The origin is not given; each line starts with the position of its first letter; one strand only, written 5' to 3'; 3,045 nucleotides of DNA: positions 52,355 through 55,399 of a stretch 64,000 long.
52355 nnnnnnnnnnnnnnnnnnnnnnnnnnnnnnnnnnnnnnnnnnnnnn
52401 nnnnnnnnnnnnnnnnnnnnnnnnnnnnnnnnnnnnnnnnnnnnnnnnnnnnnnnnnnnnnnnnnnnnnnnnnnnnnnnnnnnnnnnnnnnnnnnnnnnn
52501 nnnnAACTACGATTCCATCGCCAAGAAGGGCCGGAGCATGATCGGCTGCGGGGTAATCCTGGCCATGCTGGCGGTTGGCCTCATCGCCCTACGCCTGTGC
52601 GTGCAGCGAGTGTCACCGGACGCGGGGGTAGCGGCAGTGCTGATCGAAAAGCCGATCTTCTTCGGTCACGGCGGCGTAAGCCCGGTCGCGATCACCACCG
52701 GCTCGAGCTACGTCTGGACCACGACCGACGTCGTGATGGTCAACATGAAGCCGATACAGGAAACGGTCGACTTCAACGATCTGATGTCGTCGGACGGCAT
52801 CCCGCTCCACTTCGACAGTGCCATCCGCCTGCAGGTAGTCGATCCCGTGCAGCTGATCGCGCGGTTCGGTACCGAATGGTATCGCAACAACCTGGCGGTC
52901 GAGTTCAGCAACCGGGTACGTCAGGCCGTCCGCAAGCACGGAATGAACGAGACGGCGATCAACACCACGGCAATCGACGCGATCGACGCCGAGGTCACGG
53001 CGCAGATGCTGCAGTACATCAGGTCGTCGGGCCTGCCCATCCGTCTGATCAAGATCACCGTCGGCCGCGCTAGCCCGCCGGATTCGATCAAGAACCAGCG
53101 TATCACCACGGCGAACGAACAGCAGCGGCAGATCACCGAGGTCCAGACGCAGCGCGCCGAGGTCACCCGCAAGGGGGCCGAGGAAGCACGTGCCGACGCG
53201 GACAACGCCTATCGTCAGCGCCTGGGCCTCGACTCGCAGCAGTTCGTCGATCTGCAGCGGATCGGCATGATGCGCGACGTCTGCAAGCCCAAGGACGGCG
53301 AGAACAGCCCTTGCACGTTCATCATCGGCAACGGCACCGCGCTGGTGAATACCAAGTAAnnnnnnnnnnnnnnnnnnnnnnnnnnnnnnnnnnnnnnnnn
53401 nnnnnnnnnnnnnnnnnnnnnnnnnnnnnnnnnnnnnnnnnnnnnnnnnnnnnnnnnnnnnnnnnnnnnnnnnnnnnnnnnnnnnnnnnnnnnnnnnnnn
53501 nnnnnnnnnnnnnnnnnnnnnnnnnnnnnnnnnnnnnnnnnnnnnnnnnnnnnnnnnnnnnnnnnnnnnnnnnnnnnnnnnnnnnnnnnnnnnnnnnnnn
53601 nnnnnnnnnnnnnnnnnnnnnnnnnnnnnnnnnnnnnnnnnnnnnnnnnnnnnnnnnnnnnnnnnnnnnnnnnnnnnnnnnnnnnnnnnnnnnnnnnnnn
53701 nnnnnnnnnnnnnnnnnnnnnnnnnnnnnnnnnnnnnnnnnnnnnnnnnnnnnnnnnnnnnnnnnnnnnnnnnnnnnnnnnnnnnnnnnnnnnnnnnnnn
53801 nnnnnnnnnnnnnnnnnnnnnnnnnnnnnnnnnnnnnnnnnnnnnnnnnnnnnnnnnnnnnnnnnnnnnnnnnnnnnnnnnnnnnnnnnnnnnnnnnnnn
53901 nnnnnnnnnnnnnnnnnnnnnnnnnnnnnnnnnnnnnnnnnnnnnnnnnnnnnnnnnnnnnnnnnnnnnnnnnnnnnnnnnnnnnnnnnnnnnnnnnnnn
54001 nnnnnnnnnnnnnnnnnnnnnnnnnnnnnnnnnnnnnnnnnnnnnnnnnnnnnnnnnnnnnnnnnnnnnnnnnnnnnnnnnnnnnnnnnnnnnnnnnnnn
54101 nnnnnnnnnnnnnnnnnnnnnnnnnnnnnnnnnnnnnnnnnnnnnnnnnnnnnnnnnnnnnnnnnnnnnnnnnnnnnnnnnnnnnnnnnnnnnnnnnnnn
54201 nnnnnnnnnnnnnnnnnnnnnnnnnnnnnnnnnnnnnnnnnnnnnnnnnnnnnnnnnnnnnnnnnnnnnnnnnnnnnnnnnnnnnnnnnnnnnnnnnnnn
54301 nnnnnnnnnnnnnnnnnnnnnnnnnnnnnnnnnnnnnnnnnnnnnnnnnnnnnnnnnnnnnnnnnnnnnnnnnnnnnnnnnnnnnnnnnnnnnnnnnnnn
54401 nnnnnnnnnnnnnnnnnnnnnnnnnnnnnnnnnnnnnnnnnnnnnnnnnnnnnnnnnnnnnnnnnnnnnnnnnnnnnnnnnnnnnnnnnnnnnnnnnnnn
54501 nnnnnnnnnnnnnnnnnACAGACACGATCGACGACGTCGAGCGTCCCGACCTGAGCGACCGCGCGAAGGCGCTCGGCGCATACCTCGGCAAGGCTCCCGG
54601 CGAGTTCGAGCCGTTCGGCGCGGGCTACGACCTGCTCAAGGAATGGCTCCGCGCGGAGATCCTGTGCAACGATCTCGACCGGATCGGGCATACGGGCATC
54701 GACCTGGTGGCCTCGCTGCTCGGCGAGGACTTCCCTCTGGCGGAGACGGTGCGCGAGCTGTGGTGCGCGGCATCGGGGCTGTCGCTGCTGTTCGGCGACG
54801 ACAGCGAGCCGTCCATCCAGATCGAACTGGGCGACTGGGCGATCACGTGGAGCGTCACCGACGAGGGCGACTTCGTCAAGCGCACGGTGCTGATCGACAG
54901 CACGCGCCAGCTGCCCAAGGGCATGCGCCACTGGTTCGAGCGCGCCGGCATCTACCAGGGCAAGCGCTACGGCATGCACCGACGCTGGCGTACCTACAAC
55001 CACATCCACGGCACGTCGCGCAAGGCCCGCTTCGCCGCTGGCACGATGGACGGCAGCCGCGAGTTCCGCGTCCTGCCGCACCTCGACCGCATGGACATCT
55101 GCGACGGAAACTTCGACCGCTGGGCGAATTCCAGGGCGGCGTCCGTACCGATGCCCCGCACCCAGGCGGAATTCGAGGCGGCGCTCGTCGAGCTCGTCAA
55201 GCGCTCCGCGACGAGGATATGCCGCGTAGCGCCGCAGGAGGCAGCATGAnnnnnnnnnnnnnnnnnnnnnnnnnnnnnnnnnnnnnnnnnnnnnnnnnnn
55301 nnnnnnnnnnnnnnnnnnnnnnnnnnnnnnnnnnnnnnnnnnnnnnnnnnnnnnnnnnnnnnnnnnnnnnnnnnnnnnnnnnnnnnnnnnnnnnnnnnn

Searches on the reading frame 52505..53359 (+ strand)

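Call 5: search_protein_families(library=pfam, proteins=[window:52505-53359:+], max_evalue=0.01)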
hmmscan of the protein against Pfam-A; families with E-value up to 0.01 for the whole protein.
window:52505-53359:+ (284 aa): 1 family
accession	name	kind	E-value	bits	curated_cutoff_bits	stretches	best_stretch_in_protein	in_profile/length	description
PF01145.31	Band_7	-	2.1e-14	54.4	23.6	1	55-219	14-175/176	SPFH domain / Band 7 family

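Call 108: search_protein_families(library=padloc, proteins=[window:52505-53359:+], max_evalue=0.001)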
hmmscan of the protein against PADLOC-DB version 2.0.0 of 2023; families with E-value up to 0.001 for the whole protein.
window:52505-53359:+ (284 aa): 0 families

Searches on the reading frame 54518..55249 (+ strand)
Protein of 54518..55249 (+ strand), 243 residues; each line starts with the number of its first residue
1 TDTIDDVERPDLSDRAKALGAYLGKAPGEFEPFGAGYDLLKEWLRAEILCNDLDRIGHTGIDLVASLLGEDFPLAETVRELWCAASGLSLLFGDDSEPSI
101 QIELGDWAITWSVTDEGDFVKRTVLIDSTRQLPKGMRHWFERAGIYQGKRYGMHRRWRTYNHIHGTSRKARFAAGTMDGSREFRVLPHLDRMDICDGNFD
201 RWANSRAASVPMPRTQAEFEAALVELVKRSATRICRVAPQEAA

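Call 5: search_protein_families(library=pfam, proteins=[window:54518-55249:+], max_evalue=0.01)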
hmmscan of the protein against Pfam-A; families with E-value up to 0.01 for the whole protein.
window:54518-55249:+ (243 aa): 1 family
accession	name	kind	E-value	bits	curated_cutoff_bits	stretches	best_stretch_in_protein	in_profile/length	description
PF19816.4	DUF6299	-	0.0057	16.9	26.8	0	194-231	57-95/114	Family of unknown function (DUF6299)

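Call 14: search_protein_families(library=ncbifam, proteins=[window:54518-55249:+], max_evalue=0.001)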
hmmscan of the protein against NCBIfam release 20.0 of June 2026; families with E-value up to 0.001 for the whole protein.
window:54518-55249:+ (243 aa): 0 families

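Call 62: search_dna_similar(query=window:54518-55249:+, collection=phages, mode=protein, max_rows=15)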
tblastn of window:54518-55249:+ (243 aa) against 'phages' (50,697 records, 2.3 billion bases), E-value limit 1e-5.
Records with a match: 18; places in all: 18; records where one place covers at least 80% of the query: 0.
Best place of each record, by identity: <60% 18.
By first word of the organism name: Caulobacter 9; Brevundimonas 7; Bertelyvirus 2.
By host as written in the record: Caulobacter vibrioides CB15 11; Brevundimonas pondensis LVF1 6; Brevundimonas pondensis EIF1 1.
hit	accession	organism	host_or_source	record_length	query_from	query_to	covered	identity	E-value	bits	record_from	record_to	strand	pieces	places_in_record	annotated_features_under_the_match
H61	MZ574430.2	Caulobacter phage C2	Caulobacter vibrioides CB15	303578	103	243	58%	46.2%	2e-28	118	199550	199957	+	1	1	hypothetical protein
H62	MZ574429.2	Caulobacter phage C1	Caulobacter vibrioides CB15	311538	103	243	58%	46.2%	2e-28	118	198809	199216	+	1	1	hypothetical protein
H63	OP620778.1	Bertelyvirus sp.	Caulobacter vibrioides CB15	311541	103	243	58%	46.2%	2e-28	118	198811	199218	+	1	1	hypothetical protein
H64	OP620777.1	Bertelyvirus sp.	Caulobacter vibrioides CB15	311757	103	243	58%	46.2%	2e-28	118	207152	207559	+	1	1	hypothetical protein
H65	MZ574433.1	Caulobacter phage RB23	Caulobacter vibrioides CB15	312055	103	243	58%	46.2%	2e-28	118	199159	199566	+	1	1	hypothetical protein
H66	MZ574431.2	Caulobacter phage J4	Caulobacter vibrioides CB15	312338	103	243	58%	46.2%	2e-28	118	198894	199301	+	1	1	hypothetical protein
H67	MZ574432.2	Caulobacter phage BL47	Caulobacter vibrioides CB15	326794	103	243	58%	45.5%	5e-28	117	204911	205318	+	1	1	hypothetical protein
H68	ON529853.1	Brevundimonas phage vB_BpoS-Bambus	Brevundimonas pondensis LVF1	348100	100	242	59%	42.4%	4e-27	114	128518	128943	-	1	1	hypothetical protein (x2)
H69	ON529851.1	Brevundimonas phage vB_BpoS-Marchewka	Brevundimonas pondensis LVF1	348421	100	242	59%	42.4%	4e-27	114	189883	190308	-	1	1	hypothetical protein (x2)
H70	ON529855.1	Brevundimonas phage vB_BpoS-Domovoi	Brevundimonas pondensis EIF1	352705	127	242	48%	48.7%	8e-27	114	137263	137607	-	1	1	hypothetical protein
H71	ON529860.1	Brevundimonas phage vB_BpoS-Papperlapapp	Brevundimonas pondensis LVF1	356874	127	242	48%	48.7%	8e-27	114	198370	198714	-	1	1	hypothetical protein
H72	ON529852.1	Brevundimonas phage vB_BpoS-Kabachok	Brevundimonas pondensis LVF1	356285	127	242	48%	48.7%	9e-27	113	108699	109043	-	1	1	hypothetical protein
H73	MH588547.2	Caulobacter phage CcrSC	Caulobacter vibrioides CB15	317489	128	241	47%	49.6%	2e-20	96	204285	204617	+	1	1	hypothetical protein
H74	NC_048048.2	Caulobacter phage CcrSC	Caulobacter vibrioides CB15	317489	128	241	47%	49.6%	2e-20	96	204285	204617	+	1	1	hypothetical protein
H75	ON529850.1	Brevundimonas phage vB_BpoS-Gurke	Brevundimonas pondensis LVF1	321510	127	233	44%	51.9%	4e-26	112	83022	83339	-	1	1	hypothetical protein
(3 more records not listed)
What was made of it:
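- On Jumbo or huge phage: One protein is shared only with Caulobacter and Brevundimonas giant phages (call 62).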

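Call 108: search_protein_families(library=padloc, proteins=[window:54518-55249:+], max_evalue=0.001)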
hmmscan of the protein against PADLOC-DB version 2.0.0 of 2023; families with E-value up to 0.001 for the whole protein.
window:54518-55249:+ (243 aa): 0 families
